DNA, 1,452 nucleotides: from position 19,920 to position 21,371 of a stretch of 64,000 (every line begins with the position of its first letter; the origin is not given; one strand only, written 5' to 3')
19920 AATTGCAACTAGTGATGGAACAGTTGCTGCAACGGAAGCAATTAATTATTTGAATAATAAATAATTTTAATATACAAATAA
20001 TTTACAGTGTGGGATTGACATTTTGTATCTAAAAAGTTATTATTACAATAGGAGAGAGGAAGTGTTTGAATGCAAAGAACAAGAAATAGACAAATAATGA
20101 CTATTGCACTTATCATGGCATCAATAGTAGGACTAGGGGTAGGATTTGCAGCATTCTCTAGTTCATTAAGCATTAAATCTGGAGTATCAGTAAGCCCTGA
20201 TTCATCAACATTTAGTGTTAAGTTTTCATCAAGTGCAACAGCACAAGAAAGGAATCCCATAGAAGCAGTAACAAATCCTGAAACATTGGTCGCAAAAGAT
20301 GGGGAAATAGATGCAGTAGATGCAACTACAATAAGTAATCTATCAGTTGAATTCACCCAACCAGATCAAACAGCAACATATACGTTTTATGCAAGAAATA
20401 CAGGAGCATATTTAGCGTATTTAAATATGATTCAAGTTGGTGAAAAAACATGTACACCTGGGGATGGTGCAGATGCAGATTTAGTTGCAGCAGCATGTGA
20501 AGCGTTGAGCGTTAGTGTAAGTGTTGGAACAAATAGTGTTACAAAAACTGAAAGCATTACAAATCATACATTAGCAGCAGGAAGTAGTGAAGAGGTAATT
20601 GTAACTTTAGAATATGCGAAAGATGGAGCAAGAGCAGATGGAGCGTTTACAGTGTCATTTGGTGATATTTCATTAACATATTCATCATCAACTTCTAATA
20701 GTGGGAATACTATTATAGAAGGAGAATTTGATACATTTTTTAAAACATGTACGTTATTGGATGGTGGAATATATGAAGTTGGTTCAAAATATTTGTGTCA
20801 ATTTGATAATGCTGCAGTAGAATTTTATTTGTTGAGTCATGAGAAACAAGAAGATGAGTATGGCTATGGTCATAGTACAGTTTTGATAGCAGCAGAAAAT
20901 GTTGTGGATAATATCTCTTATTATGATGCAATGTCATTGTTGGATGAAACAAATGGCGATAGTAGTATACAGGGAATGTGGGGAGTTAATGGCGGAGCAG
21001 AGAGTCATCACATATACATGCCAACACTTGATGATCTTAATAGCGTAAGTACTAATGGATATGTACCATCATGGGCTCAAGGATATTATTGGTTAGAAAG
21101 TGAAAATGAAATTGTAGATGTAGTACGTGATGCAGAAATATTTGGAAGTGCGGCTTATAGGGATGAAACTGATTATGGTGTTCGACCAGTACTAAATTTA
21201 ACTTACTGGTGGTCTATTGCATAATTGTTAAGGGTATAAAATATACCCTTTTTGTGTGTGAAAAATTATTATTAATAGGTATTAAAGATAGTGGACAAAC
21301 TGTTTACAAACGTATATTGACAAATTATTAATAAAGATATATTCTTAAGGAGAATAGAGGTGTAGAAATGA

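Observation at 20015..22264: Gene pair in which a TasA/SipW-type-leader protein and a type IV prepilin-leader protein carry the same C-terminal module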

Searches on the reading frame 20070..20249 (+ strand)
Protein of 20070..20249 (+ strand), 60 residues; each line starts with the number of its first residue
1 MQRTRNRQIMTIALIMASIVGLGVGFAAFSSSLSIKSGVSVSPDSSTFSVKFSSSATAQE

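Call 68: search_protein_families(library=ncbifam, proteins=[window:20070-20249:+], max_evalue=10)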
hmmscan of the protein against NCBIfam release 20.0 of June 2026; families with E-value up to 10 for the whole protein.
seq(60 aa): 0 families

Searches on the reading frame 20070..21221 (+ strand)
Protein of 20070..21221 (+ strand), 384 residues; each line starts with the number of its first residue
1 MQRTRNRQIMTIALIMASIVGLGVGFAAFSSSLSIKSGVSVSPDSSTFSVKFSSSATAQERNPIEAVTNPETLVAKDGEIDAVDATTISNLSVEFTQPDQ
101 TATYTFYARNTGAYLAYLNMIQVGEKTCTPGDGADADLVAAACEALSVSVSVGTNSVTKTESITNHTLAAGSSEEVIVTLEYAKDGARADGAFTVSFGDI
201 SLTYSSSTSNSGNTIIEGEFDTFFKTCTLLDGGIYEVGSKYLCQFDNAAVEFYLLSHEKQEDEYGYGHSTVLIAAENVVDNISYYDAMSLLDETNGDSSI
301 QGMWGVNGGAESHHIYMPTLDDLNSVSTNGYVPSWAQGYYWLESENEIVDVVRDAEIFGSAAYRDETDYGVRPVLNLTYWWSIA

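Call 4: search_protein_families(library=pfam, proteins=[window:20070-21221:+], max_evalue=1)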
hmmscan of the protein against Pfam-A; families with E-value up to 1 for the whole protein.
window:20070-21221:+ (384 aa): 0 families

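Call 5: search_protein_families(library=ncbifam, proteins=[window:20070-21221:+], max_evalue=1)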
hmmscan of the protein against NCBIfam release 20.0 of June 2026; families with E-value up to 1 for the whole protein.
window:20070-21221:+ (384 aa): 0 families

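Call 9: find_homologous_proteins(query=window:20070-21221:+)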
Query window:20070-21221:+ (384 aa): 99 proteins with E <= 0.001 among 7371 candidates.
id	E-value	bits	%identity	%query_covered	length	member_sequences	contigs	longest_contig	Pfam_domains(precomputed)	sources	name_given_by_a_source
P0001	9.3e-249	843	100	100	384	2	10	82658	-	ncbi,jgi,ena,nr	ncbi:MAG: hypothetical protein E7165_03390 [Firmicutes bacterium]|nr:hypothetical protein [Bacillota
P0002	1.2e-130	454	64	98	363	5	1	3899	-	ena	-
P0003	4.2e-109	383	53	98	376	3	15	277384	-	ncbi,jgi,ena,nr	ncbi:MAG: hypothetical protein E7165_01200 [Firmicutes bacterium]|nr:hypothetical protein [Bacillota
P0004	1.1e-71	260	62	54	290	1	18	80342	PF00404.25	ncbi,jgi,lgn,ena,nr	ncbi:MAG: hypothetical protein E7165_03170 [Firmicutes bacterium]|nr:hypothetical protein [Bacillota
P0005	1.2e-54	204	37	98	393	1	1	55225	-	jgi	-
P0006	9.2e-52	195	50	54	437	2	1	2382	-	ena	-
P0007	2.3e-51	193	35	97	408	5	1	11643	-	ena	-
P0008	1.1e-49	188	43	74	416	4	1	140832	-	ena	-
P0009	2.7e-49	186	53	53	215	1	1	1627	-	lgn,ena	-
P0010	1.5e-48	184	53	48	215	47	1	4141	-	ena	-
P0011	2.5e-48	183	52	53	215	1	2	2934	-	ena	-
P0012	3.3e-48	183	53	48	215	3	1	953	-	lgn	-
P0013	2.8e-47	180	43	63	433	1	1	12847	-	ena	-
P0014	3.9e-47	179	40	89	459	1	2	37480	-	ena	-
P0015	6.0e-47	179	43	77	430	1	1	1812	-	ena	-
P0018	4.2e-46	176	50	54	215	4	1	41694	-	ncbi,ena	-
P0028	6.8e-43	165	44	60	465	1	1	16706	PF19789.7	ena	-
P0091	4.9e-27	113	35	54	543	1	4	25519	PF19789.7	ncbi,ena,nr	ncbi:MAG: hypothetical protein IJY25_04790 [Bacilli bacterium]|nr:hypothetical protein [Bacilli bact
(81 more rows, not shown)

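Call 22: find_encoding_contigs(protein=P0018, flank=10000, max_places=3)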
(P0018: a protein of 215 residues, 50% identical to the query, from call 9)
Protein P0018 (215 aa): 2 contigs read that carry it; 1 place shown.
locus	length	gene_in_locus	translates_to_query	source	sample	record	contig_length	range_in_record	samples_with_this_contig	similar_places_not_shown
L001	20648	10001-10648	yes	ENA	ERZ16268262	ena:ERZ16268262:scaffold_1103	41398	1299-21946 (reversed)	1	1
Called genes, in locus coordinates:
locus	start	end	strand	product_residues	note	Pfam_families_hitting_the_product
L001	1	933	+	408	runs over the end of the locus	PF03952:Enolase_N, PF00113:Enolase_C, PF13378:MR_MLE_C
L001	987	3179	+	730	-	PF17854:FtsK_alpha, PF01580:FtsK_SpoIIIE, PF09397:FtsK_gamma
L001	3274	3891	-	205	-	PF01726:LexA_DNA_bind, PF13730:HTH_36 (faint), PF12802:MarR_2 (weak), PF00717:Peptidase_S24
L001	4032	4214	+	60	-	-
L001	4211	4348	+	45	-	-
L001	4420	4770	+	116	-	PF00581:Rhodanese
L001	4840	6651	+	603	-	PF00009:GTP_EFTU, PF01926:MMR_HSR1 (weak), PF03144:GTP_EFTU_D2, PF22042:EF-G_D2, PF14492:EFG_III (weak), PF00679:EFG_C, PF21018:BipA_C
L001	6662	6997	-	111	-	PF14181:YqfQ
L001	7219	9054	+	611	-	PF00482:T2SSF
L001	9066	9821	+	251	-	PF06750:A24_N_bact, PF01478:Peptidase_A24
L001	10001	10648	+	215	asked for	-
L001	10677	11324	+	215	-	-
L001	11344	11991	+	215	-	-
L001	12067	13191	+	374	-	PF00717:Peptidase_S24 (weak)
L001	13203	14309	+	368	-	PF17231:DUF5305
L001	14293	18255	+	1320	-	PF19789:DUF6273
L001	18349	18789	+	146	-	PF01252:Peptidase_A8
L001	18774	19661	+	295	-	PF00849:PseudoU_synth_2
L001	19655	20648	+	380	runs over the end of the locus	PF01694:Rhomboid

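Call 24: find_encoding_contigs(protein=P0003, flank=10000, max_places=2)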
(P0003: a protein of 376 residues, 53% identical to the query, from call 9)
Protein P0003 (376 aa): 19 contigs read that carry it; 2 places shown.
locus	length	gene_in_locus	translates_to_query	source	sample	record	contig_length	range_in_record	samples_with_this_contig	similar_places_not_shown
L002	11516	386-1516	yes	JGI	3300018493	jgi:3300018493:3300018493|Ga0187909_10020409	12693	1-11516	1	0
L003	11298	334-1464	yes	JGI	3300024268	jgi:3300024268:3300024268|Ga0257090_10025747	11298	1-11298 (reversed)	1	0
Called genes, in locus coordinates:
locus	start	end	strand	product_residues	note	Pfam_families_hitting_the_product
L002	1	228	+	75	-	?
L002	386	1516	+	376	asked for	-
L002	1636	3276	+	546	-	PF07963:N_methyl (weak), PF24893:DUF7743 (weak)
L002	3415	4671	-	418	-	PF02388:FemAB, PF13480:Acetyltransf_6 (weak)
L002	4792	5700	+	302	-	PF09989:DUF2229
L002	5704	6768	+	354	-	PF09989:DUF2229 (faint), PF06050:HGD-D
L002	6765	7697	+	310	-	PF01869:BcrAD_BadFG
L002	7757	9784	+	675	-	PF01751:Toprim, PF01131:Topoisom_bac, PF01396:Zn_ribbon_Top1, PF03119:DNA_ligase_ZBD (faint), PF01396:Zn_ribbon_Top1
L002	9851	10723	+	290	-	-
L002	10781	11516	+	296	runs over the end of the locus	PF02899:Phage_int_SAM_1, PF13495:Phage_int_SAM_4, PF00589:Phage_integrase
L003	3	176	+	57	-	?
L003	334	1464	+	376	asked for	-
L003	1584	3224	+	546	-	PF07963:N_methyl (weak), PF24893:DUF7743 (weak)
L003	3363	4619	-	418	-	PF02388:FemAB, PF13480:Acetyltransf_6 (weak)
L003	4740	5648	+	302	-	PF09989:DUF2229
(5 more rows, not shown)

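Call 30: search_protein_families(library=ncbifam, proteins=[L001:12067-13188:+, L001:13203-14306:+, L001:7219-9051:+, L001:9066-9818:+, L001:10677-11321:+, L001:14293-18252:+], max_evalue=0.01)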
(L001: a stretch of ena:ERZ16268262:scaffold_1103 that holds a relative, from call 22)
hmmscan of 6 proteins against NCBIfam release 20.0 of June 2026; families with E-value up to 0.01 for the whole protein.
L001:12067-13188:+ (374 aa): 3 families
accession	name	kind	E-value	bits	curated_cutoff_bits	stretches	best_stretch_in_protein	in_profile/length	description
TIGR02228.1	sigpep_I_arch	equivalog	2.9e-24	85.7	51.85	1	253-370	12-132/158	signal peptidase I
NF046067.1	SigPepSipWBacil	equivalog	6.8e-18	64.9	190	1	267-365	34-134/189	signal peptidase I SipW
TIGR02227.1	sigpep_I_bact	equivalog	2.6e-08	33.9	47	1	256-322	5-75/162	signal peptidase I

L001:13203-14306:+ (368 aa): 0 families

L001:7219-9051:+ (611 aa): 6 families
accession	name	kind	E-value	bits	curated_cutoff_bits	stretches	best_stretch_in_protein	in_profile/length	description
TIGR02120.1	GspF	equivalog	3.3e-84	283.4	424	1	206-604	1-397/401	type II secretion system inner membrane protein GspF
NF052607.1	T4PiliAsmPilCThrm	equivalog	2.1e-65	221.4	700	1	205-603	3-399/406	type IV pilus assembly protein PilC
NF007861.0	PRK10573.1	equivalog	2.5e-64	217.8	401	1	202-609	3-398/401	protein transport protein HofC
NF052606.1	T4PiliAsmPilCMyx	equivalog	1.2e-60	205.5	700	1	195-607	11-417/419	type IV pilus assembly protein PilC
NF047826.1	T3SSXpsF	equivalog_domain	1.5e-57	195.3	650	1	205-604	3-400/405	type II secretion system protein XpsF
NF041012.2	T4P_ComGB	equivalog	1.2e-37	130.1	240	1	272-604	5-330/332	competence type IV pilus assembly protein ComGB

L001:9066-9818:+ (251 aa): 0 families

L001:10677-11321:+ (215 aa): 0 families

L001:14293-18252:+ (1320 aa): 0 families

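Call 37: find_encoding_contigs(protein=P0004, flank=10000, max_places=2)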
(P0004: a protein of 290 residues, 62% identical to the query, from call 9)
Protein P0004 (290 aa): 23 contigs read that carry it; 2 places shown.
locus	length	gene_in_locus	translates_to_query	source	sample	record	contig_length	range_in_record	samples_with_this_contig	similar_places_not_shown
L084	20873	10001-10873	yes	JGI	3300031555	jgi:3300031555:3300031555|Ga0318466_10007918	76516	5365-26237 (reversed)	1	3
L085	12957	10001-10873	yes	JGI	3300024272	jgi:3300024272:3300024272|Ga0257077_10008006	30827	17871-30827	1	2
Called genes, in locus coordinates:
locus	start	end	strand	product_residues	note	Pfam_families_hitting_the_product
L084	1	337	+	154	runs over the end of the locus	-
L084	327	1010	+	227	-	PF20582:UPF0758_N, PF04002:RadC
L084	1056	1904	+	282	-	PF04085:MreC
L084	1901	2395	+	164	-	-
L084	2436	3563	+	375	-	-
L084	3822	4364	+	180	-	-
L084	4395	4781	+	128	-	PF01741:MscL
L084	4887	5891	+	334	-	PF11258:DUF3048, PF17479:DUF3048_C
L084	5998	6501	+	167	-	PF01966:HD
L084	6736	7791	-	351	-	PF01168:Ala_racemase_N, PF00842:Ala_racemase_C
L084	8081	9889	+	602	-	PF13230:GATase_4 (weak), PF13522:GATase_6, PF13537:GATase_7, PF01380:SIS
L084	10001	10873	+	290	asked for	PF00404:Dockerin_1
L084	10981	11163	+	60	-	PF00584:SecE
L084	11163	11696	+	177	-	PF02357:NusG, PF23291:KOW4_SPT5 (weak)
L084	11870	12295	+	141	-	PF03946:Ribosomal_L11_N, PF00298:Ribosomal_L11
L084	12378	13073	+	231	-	PF00687:Ribosomal_L1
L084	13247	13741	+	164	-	PF00466:Ribosomal_L10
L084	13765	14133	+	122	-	PF16320:Ribosomal_L12_N, PF00542:Ribosomal_L12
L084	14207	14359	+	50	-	-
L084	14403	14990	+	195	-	PF03848:TehB (weak), PF05175:MTS, PF13489:Methyltransf_23 (weak), PF06325:PrmA, PF13649:Methyltransf_25, PF13847:Methyltransf_31, PF08242:Methyltransf_12 (weak)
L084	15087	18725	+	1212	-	PF04563:RNA_pol_Rpb2_1, PF04561:RNA_pol_Rpb2_2, PF04565:RNA_pol_Rpb2_3, PF10385:RNA_pol_Rpb2_45, PF00562:RNA_pol_Rpb2_6, PF04560:RNA_pol_Rpb2_7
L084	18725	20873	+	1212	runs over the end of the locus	PF04997:RNA_pol_Rpb1_1, PF00623:RNA_pol_Rpb1_2, PF04983:RNA_pol_Rpb1_3, PF05000:RNA_pol_Rpb1_4, PF04998:RNA_pol_Rpb1_5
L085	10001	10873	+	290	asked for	PF00404:Dockerin_1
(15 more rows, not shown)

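Call 52: find_encoding_contigs(protein=P0010, flank=10000, max_places=3)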
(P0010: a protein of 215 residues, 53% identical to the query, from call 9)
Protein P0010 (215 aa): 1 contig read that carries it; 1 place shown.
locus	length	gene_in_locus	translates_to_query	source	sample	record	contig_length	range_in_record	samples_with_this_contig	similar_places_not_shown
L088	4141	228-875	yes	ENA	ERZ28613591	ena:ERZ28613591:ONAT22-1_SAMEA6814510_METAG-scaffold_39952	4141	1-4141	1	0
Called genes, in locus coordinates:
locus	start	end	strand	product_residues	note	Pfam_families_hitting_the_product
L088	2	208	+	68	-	?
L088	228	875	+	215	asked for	-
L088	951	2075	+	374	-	PF00717:Peptidase_S24 (weak)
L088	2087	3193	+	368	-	PF17231:DUF5305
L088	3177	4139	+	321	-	?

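Call 55: find_homologous_proteins(query=L088:951-2072:+)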
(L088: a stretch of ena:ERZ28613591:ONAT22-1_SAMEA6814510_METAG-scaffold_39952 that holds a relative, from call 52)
Query L088:951-2072:+ (374 aa): 1762 proteins with E <= 0.001 among 8000 candidates; the best 120 are listed.
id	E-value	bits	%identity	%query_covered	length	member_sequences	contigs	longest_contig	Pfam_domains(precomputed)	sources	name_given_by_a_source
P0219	1.3e-232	790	99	100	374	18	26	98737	PF00717.29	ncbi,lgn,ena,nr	ncbi:MAG TPA: signal peptidase I [Candidatus Faecisoma merdavium]|nr:signal peptidase I [Candidatus 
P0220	4.8e-231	785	99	100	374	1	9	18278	PF00717.29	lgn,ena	-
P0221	7.4e-231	784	99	100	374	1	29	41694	PF00717.29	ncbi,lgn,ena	-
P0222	7.5e-231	784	99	100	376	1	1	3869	PF00717.29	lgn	-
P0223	3.3e-230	782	99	100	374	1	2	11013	PF00717.29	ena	-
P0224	3.9e-230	782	98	100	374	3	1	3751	PF00717.29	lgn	-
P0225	4.7e-230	781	99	100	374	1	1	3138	PF00717.29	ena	-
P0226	6.9e-230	781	99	100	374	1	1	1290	PF00717.29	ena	-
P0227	7.1e-230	781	99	100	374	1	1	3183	PF00717.29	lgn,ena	-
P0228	7.2e-230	781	99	100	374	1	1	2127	PF00717.29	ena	-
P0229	7.4e-230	781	99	100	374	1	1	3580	PF00717.29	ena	-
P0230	1.0e-229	780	98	100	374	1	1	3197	PF00717.29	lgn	-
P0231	1.7e-229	779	98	100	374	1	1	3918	PF00717.29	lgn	-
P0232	2.3e-229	779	98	100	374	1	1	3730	PF00717.29,PF10502.15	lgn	-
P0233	3.3e-227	772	97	100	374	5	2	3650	PF00717.29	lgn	-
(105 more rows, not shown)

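Call 66: search_protein_families(library=pfam, proteins=[P0028, P0091, L001:13203-14306:+, L001:12067-13188:+], max_evalue=0.01)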
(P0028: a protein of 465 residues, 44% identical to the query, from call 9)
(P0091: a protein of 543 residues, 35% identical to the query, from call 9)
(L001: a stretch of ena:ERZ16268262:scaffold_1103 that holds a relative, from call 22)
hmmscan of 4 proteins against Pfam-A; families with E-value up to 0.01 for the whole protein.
P0028 (465 aa): 1 family
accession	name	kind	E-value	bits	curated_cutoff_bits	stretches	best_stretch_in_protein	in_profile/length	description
PF19789.6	DUF6273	-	1.1e-12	48.7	23.5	1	312-463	22-169/172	Domain of unknown function (DUF6273)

P0091 (543 aa): 1 family
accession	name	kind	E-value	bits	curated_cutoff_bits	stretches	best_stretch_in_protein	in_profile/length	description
PF19789.6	DUF6273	-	6.3e-05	23.3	23.5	0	459-522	108-171/172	Domain of unknown function (DUF6273)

L001:13203-14306:+ (368 aa): 1 family
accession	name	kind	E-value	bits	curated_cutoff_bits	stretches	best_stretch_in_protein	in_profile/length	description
PF17231.7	DUF5305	-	7.6e-14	52.1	29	1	133-350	3-215/217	Family of unknown function (DUF5305)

L001:12067-13188:+ (374 aa): 2 families
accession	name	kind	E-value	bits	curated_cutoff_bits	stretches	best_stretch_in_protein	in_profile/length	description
PF00717.28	Peptidase_S24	-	2.1e-06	27.9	23.3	1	270-356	34-114/116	Peptidase S24-like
PF10502.14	Peptidase_S26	-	0.0001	22.7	22.9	1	255-322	7-78/168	Signal peptidase, peptidase S26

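Call 68: search_protein_families(library=ncbifam, proteins=[P0018], max_evalue=10)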
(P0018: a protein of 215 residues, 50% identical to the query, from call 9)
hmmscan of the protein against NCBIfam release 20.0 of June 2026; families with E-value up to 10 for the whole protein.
P0018 (215 aa): 1 family
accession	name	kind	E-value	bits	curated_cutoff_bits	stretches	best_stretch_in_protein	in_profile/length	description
NF037938.1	Myr_Ysa_major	subfamily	0.06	13.2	60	1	7-68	10-70/158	MyfA/PsaA family fimbrial adhesin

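Call 76: search_protein_families(library=pfam, proteins=[L084:2436-3560:+, L002:1636-3273:+], max_evalue=0.01)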
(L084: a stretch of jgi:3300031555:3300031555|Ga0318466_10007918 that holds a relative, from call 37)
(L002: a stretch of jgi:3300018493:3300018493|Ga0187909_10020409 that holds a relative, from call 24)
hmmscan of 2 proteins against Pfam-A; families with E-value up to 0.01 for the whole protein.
L084:2436-3560:+ (375 aa): 0 families

L002:1636-3273:+ (546 aa): 2 families
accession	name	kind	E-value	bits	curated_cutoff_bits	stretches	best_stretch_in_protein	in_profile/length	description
PF07963.17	N_methyl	-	1.4e-06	28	21.2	1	3-27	2-26/27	Prokaryotic N-terminal methylation motif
PF24893.1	DUF7743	-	1.7e-05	24.9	27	1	238-335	1-90/120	Domain of unknown function (DUF7743)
